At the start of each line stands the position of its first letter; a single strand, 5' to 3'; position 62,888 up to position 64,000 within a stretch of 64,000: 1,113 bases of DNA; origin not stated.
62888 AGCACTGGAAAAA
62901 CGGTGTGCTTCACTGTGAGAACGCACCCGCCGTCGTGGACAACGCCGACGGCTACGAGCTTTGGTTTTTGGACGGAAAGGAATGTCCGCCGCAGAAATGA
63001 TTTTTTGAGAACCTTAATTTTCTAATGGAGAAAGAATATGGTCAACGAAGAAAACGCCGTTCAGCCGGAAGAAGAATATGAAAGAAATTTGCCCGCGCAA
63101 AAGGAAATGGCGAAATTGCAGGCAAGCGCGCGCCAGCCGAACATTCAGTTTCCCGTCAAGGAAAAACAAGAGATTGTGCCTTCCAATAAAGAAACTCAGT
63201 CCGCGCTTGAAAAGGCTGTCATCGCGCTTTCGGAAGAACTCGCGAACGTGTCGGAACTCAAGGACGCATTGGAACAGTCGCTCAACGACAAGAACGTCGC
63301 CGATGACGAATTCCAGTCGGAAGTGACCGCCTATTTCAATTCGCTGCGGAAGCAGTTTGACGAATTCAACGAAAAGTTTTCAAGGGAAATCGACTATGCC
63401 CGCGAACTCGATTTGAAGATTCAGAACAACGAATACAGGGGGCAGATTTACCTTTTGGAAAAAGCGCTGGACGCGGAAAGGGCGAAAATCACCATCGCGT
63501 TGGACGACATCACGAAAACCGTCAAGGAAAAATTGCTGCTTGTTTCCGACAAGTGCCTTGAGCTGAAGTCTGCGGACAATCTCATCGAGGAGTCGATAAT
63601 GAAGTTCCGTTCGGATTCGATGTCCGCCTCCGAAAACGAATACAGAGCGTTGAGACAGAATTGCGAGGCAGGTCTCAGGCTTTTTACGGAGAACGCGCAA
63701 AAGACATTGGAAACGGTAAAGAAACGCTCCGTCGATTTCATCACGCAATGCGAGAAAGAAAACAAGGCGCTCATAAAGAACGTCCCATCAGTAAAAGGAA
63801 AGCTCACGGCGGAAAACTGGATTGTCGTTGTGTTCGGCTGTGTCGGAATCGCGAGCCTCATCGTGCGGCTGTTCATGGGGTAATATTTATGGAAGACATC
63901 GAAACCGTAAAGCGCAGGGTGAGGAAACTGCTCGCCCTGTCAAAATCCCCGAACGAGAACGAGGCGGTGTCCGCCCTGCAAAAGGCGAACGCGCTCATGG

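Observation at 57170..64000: Compositionally foreign plasmid/phage-like replicon module next to the rnf operon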

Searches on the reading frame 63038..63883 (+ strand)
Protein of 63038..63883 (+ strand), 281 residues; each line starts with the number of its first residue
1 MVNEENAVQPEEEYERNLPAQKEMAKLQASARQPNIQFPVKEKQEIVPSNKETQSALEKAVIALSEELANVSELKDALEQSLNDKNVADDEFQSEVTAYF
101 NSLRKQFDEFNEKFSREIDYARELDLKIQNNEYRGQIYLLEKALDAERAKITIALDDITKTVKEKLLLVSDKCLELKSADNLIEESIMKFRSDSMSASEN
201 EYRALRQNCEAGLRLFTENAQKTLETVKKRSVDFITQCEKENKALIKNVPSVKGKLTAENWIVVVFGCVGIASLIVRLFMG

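Call 9: find_encoding_contigs(protein=window:63038-63883:+, flank=10000, max_places=10)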
Protein window:63038-63883:+ (281 aa): 3 contigs read that carry it; 3 places shown.
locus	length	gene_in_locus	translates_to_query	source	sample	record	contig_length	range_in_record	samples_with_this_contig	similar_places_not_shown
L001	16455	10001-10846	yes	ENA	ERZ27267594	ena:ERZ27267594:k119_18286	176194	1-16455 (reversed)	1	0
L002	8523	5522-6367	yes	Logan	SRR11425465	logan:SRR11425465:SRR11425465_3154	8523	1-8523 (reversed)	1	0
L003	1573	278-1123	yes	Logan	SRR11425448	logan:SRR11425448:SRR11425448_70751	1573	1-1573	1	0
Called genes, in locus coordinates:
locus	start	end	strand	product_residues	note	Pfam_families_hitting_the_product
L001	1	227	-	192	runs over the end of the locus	PF02508:Rnf-Nqr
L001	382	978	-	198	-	PF02508:Rnf-Nqr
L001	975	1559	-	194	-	PF04205:FMN_bind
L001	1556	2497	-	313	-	PF03116:NQR2_RnfD_RnfE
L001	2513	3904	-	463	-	PF13375:RnfC_N, PF01512:Complex1_51K, PF14697:Fer4_21 (faint), PF12838:Fer4_7, PF13183:Fer4_8 (weak), PF13187:Fer4_9 (weak), PF13237:Fer4_10, PF13534:Fer4_17 (weak), +5 more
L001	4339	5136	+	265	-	PF01656:CbiA, PF02374:ArsA_ATPase (faint), PF07015:VirC1 (weak), PF09140:MipZ, PF10609:ParA (weak), PF13614:AAA_31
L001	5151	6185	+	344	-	-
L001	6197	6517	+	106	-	-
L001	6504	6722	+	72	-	-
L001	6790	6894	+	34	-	-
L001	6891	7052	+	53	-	-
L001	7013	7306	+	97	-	PF11753:DUF3310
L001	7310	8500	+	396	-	-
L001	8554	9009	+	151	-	PF00436:SSB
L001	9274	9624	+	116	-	PF00436:SSB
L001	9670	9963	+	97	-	-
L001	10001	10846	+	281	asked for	-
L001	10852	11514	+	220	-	PF10979:DUF2786, PF23771:DUF7168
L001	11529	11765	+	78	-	-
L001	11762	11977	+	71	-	-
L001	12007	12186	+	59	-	-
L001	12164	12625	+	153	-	-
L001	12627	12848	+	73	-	-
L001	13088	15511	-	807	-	-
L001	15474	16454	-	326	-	?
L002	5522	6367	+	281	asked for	-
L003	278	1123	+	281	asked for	-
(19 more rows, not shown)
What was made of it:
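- Checked: Thirteen same-strand genes are called inside the window, and 18 in all up to 5 kb beyond it (call 9).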

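Call 19: search_protein_families(library=pfam, proteins=[L001:10852-11514:+, L001:11529-11765:+, L001:11762-11977:+, L001:12007-12186:+, L001:12164-12625:+, L001:12627-12848:+, L001:13088-15511:-, L001:15474-16454:-, window:63038-63883:+], max_evalue=0.01)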
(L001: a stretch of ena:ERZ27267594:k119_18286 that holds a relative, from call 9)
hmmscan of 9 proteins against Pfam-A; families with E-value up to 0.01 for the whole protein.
L001:10852-11514:+ (220 aa): 2 families
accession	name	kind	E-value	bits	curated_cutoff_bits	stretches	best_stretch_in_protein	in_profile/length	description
PF23771.1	DUF7168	-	8.4e-15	55.1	25.5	1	53-153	10-115/140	Domain of unknown function (DUF7168)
PF10979.13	DUF2786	-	1.6e-12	47.6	23.9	1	7-44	2-40/40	Protein of unknown function (DUF2786)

L001:11529-11765:+ (78 aa): 0 families

L001:11762-11977:+ (71 aa): 0 families

L001:12007-12186:+ (59 aa): 0 families

L001:12164-12625:+ (153 aa): 0 families

L001:12627-12848:+ (73 aa): 0 families

L001:13088-15511:- (807 aa): 0 families

L001:15474-16454:- (326 aa): 1 family
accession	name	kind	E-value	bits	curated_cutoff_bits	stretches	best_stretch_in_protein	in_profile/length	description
PF18819.6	MuF_C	-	2.1e-27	95.7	27.6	1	224-321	5-101/103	Phage MuF-C-terminal domain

window:63038-63883:+ (281 aa): 0 families
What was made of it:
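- MuF_C is named after a phage head protein (call 19).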

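Call 20: search_protein_families(library=phrogs, proteins=[L001:10852-11514:+, L001:11529-11765:+, L001:11762-11977:+, L001:12007-12186:+, L001:12164-12625:+, L001:12627-12848:+, L001:13088-15511:-, L001:15474-16454:-, window:63038-63883:+], max_evalue=0.01)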
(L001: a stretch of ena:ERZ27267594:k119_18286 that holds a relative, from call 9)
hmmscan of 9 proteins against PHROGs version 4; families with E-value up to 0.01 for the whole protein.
L001:10852-11514:+ (220 aa): 1 family
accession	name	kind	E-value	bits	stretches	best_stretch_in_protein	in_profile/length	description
phrog_421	-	unknown function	4.6e-29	102.6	1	1-217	3-238/241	unknown function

L001:11529-11765:+ (78 aa): 1 family
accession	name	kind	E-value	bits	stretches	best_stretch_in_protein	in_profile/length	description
phrog_31107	-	unknown function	1.9e-13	51.5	1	5-64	3-62/73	-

L001:11762-11977:+ (71 aa): 0 families

L001:12007-12186:+ (59 aa): 0 families

L001:12164-12625:+ (153 aa): 0 families

L001:12627-12848:+ (73 aa): 2 families
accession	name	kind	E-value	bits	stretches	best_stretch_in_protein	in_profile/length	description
phrog_625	-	unknown function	3.1e-09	38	1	2-40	4-39/98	-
phrog_3136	-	unknown function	0.0093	17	0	3-25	6-28/134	-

L001:13088-15511:- (807 aa): 0 families

L001:15474-16454:- (326 aa): 2 families
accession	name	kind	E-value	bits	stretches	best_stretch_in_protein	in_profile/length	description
phrog_616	-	unknown function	3.1e-15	55.1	1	158-318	1687-1839/2793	-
phrog_220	-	head and packaging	0.0083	15.1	1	150-287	1136-1260/1338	minor head protein and DNA pilot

window:63038-63883:+ (281 aa): 0 families
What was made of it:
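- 63038..63883 (+): Coiled-coil protein of 281 aa with a C-terminal hydrophobic anchor. No family hit (calls 19, 20).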

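Call 35: find_homologous_proteins(query=L001:15474-16454:-, max_evalue=0.00001)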
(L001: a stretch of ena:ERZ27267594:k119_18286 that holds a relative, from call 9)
Query L001:15474-16454:- (326 aa): 14 proteins with E <= 0.00001 among 1288 candidates.
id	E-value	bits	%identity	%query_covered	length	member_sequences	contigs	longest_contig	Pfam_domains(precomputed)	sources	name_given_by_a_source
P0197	2.6e-216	735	100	100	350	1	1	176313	PF18819.7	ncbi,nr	ncbi:MAG: hypothetical protein HDR35_07135, partial [Treponema sp.]|nr:hypothetical protein [Trepone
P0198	1.4e-81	292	64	41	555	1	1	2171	PF18819.7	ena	-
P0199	1.1e-71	260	67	55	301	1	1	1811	PF18819.7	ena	-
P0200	2.8e-64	236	62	39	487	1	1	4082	PF18819.7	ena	-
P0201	1.8e-63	233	59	41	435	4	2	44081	PF18819.7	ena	-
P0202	3.4e-62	229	62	54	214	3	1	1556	PF18819.7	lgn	-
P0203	2.9e-61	226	57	55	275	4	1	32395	PF18819.7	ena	-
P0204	3.1e-59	219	56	55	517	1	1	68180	PF01381.29,PF18819.7,PF13560.13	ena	-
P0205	2.1e-56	210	51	61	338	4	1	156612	PF18819.7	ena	-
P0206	9.3e-54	201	56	51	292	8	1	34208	PF18819.7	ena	-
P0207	5.1e-51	192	63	43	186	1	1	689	PF18819.7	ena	-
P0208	3.9e-50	189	51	55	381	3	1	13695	PF18819.7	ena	-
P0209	1.5e-44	171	54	47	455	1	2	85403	-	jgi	-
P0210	3.8e-29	120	61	27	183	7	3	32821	-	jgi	-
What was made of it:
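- On Integrative and conjugative element (ICE): The contig ends inside the polyvalent gene (calls 9, 35).
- The source contig, and its NCBI twin, end inside the polyvalent gene (calls 9, 35).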

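Call 36: find_encoding_contigs(protein=P0201, flank=10000, max_places=3)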
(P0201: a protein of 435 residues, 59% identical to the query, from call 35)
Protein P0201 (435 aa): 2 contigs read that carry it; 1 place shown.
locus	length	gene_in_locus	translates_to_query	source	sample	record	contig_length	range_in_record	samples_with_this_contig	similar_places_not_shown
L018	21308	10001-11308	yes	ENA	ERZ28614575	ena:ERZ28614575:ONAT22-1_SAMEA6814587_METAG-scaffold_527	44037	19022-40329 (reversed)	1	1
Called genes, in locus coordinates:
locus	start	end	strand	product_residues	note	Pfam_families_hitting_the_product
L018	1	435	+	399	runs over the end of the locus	PF12917:YfbR-like, PF13023:HD_3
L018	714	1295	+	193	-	-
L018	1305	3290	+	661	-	PF09479:Flg_new (weak), PF13306:LRR_5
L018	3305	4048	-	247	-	PF01370:Epimerase, PF04321:RmlD_sub_bind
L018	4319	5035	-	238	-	PF13443:HTH_26, PF00293:NUDIX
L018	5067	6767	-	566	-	PF04434:SWIM (weak)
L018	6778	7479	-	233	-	PF05175:MTS (weak), PF13489:Methyltransf_23, PF13847:Methyltransf_31, PF08241:Methyltransf_11, PF08242:Methyltransf_12, PF13649:Methyltransf_25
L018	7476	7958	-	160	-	PF13527:Acetyltransf_9 (weak), PF00583:Acetyltransf_1, PF13673:Acetyltransf_10, PF13508:Acetyltransf_7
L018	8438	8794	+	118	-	-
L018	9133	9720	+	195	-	-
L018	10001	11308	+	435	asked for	PF18819:MuF_C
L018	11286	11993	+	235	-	-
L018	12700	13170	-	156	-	-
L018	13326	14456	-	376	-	-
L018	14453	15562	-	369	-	PF04551:GcpE, PF26540:GcpE_C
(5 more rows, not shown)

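Call 37: find_encoding_contigs(protein=P0205, flank=10000, max_places=3)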
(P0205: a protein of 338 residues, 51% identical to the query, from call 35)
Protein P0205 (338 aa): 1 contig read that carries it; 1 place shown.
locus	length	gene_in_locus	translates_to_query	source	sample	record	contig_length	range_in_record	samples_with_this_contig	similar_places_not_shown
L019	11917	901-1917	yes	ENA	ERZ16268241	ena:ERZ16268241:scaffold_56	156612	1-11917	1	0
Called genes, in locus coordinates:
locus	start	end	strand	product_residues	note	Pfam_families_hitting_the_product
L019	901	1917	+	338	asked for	PF18819:MuF_C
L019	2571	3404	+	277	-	PF01656:CbiA, PF02374:ArsA_ATPase (weak), PF09140:MipZ, PF10609:ParA, PF13614:AAA_31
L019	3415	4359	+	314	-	-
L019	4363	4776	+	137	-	-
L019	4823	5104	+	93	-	-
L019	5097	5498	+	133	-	-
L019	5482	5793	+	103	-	-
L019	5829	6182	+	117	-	-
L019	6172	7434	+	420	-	PF00145:DNA_methylase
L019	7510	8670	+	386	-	-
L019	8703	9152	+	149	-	PF00436:SSB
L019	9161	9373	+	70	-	-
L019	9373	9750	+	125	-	-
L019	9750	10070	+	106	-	-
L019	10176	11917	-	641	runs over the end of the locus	-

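Call 38: search_protein_families(library=pfam, proteins=[L019:901-1917:+, L019:3415-4359:+, L019:7510-8670:+], max_evalue=0.01)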
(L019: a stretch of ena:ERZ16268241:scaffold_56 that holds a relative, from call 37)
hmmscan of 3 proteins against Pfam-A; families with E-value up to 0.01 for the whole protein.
L019:901-1917:+ (338 aa): 1 family
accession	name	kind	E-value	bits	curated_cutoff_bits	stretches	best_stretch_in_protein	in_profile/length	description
PF18819.6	MuF_C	-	1.8e-24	86.3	27.6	1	150-247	6-102/103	Phage MuF-C-terminal domain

L019:3415-4359:+ (314 aa): 1 family
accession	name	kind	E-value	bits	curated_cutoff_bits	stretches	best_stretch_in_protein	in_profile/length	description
PF20648.2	DUF6809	-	0.0017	19.5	27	1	197-255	22-79/85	Family of unknown function (DUF6809)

L019:7510-8670:+ (386 aa): 0 families

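Call 40: find_related_loci(query=A4, collection=genome_contigs, flank=10000)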
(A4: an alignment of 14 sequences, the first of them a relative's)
Query A4 (326 aa) in genome_contigs; peptide patterns used: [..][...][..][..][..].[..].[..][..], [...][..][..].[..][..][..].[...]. (x = any residue, [..] = any of these).
121 stretches matched a pattern; 44 encode a relative of the query (tblastn E <= 1e-3); 44 distinct loci.
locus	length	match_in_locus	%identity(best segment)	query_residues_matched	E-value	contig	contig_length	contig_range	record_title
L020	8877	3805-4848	45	1-320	1e-97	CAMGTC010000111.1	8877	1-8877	MAG: uncultured Treponema sp. isolate SRR11551380_bin.33_metaWRAP_v1.3_MAG genome assembly, contig: ERZ11474032.4333, wh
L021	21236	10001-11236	55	1-320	1e-61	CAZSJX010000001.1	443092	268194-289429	MAG TPA_asm: uncultured Treponema sp. isolate binchicken_co370_244 genome assembly, contig: NODE_6_length_443092_cov_19.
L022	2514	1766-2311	53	141-320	9e-62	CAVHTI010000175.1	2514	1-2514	Anaerobutyricum sp. isolate H07650-L1_cleanbin_000013 genome assembly, contig: Spades_H07650-L1_contig_9109, whole genom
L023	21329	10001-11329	55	1-320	8e-61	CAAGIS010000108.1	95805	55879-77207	MAG TPA_asm: Spirochaetia bacterium, isolate HGM23200, WGS project CAAGIS010000000 data, contig: SRS476289_54_k119_15536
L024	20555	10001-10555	55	144-320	4e-60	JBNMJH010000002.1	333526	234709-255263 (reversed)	MAG: Treponema sp. isolate CM_BacTre2105.75 k141_68157_length_333526_cov_22.7756, whole genome shotgun sequence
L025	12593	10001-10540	54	144-320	9e-59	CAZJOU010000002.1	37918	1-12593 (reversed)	MAG TPA_asm: uncultured Treponema sp. isolate SRP225648_co1_446 genome assembly, contig: NODE_2073_length_37918_cov_10.3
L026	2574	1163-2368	50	1-320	2e-58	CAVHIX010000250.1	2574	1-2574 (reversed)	Anaerovoracaceae bacterium isolate H07651-L1_cleanbin_000007 genome assembly, contig: Spades_H07651-L1_contig_5645, whol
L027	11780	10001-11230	50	1-320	4e-57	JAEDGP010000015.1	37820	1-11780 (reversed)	MAG: Treponema sp. isolate MAG113 NODE_703_length_37820_cov_14.032967, whole genome shotgun sequence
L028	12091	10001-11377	51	1-320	3e-57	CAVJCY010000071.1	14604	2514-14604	bacterium isolate H07677-L1_cleanbin_000018 genome assembly, contig: Spades_H07677-L1_contig_2334, whole genome shotgun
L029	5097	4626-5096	55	141-295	3e-53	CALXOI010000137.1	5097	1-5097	MAG: uncultured Treponema sp. isolate BRZ_QM__bin83 genome assembly, contig: BRZ_QM__NODE_26889_length_5097_cov_4.319522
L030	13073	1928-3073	50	1-320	8e-52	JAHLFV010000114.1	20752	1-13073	MAG: Candidatus Treponema excrementipullorum isolate Gambia15-2214 G3M40__C145356_L20752, whole genome shotgun sequence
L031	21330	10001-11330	50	1-320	8e-48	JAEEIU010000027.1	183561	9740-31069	MAG: Treponema sp. isolate Tb.RUG.153 k141_4529225_flag=1_multi=16.0000_len=183561, whole genome shotgun sequence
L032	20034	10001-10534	41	1-183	3e-37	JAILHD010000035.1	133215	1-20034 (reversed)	MAG: Treponema sp. isolate RUI115 k141_11115667_flag=0_multi=37.6808_len=133215, whole genome shotgun sequence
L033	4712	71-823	40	1-320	5e-31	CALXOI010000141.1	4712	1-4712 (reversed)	MAG: uncultured Treponema sp. isolate BRZ_QM__bin83 genome assembly, contig: BRZ_QM__NODE_30372_length_4712_cov_3.278749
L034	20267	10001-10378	45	1-138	2e-33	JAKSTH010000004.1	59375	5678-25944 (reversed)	MAG: Treponema sp. isolate Horse_feces302 MAG302_4, whole genome shotgun sequence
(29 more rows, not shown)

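Call 46: search_protein_families(library=pfam, proteins=[L021:443-1198:-, L021:1264-1971:-, L021:2625-3398:+, L021:3443-4243:+, L021:4246-5178:+, L024:3-1853:+, L024:1726-2787:+, L024:2797-4782:+, L023:1-1656:+, L023:7110-8921:+], max_evalue=0.001)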
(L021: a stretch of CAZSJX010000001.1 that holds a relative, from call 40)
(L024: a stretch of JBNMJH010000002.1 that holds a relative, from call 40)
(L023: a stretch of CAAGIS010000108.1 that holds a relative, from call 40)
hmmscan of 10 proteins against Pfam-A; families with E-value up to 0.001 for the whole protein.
L021:443-1198:- (251 aa): 1 family
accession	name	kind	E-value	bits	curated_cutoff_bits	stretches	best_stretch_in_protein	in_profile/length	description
PF02452.23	PemK_toxin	-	0.00071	20.2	23.1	0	163-212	19-67/109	PemK-like, MazF-like toxin of type II toxin-antitoxin system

L021:1264-1971:- (235 aa): 1 family
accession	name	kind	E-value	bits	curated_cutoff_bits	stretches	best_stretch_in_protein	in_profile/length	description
PF07238.19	PilZ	-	0.00012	22.8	22.5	0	111-213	2-85/102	PilZ domain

L021:2625-3398:+ (257 aa): 1 family
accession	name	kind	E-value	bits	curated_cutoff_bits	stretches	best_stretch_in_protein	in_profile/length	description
PF08401.16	ArdcN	-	0.0004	21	22.6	0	81-118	55-92/123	N-terminal domain of anti-restriction factor ArdC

L021:3443-4243:+ (266 aa): 0 families

L021:4246-5178:+ (310 aa): 0 families

L024:3-1853:+ (616 aa): 2 families
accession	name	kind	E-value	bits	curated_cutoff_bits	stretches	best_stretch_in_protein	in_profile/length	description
PF03135.19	CagE_TrbE_VirB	-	4.1e-12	46.9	21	1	23-187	61-204/204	CagE, TrbE, VirB family, component of type IV transporter system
PF19044.6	P-loop_TraG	-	7e-10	38.5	25.8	1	380-511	183-318/413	TraG P-loop domain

L024:1726-2787:+ (353 aa): 0 families

L024:2797-4782:+ (661 aa): 1 family
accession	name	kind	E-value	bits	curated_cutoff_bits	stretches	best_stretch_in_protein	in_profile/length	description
PF04610.19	TrbL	-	2.6e-07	31.1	25.9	1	284-394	87-199/215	TrbL/VirB6 plasmid conjugal transfer protein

L023:1-1656:+ (551 aa): 8 families
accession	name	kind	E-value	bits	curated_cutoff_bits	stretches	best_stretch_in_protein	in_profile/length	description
PF19044.6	P-loop_TraG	-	7.8e-12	45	25.8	1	187-484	32-351/413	TraG P-loop domain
PF13401.12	AAA_22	-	2.4e-06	28.3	27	0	373-420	72-119/130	AAA domain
PF01935.23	DUF87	-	1e-05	26.2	23.2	1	169-220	8-59/220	Helicase HerA, central domain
PF03135.19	CagE_TrbE_VirB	-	1.4e-05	25.6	21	1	47-126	124-204/204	CagE, TrbE, VirB family, component of type IV transporter system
PF00005.33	ABC_tran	-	0.00018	22.5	25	1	178-211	5-38/137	ABC transporter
PF12696.13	TraG-D_C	-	0.0004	20.8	22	1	384-457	1-73/126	TraM recognition site of TraD and TraG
PF13476.12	AAA_23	-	0.00049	21.2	27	0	183-205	18-40/201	AAA domain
PF10412.15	TrwB_AAD_bind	-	0.00057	19.3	20.5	0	182-221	13-51/387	Type IV secretion-system coupling protein DNA-binding domain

L023:7110-8921:+ (603 aa): 1 family
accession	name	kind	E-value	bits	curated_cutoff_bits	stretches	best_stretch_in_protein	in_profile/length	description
PF18819.6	MuF_C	-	2.5e-14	53.7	27.6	1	93-188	5-102/103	Phage MuF-C-terminal domain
